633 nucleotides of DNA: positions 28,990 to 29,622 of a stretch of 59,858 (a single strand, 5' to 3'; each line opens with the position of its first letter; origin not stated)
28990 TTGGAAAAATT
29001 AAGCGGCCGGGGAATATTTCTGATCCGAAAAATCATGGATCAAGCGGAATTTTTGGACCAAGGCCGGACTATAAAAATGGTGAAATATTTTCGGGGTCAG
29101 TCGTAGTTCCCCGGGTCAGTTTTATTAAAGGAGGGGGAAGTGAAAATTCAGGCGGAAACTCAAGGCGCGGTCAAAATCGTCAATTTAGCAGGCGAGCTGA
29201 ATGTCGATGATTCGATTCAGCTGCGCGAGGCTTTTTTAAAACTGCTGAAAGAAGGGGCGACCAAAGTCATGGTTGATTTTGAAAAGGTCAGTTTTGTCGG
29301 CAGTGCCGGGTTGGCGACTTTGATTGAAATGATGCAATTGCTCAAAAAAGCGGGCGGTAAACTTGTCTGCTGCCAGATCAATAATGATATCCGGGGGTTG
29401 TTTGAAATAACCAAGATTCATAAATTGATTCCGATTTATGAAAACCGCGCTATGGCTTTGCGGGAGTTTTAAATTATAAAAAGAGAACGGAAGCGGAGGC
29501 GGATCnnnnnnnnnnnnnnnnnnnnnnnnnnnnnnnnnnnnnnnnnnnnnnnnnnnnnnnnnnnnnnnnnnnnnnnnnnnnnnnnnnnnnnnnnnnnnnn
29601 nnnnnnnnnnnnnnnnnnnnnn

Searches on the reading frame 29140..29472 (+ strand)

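Call 64: search_protein_families(library=pfam, proteins=[window:29140-29472:+], max_evalue=0.01)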
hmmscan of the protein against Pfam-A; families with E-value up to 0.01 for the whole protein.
window:29140-29472:+ (110 aa): 2 families
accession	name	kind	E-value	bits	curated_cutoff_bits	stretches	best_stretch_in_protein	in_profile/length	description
PF01740.26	STAS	-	4.3e-19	68.7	22.6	1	3-104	2-104/106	STAS domain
PF13466.11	STAS_2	-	2.7e-12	47.1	29.2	1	14-91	1-77/80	STAS domain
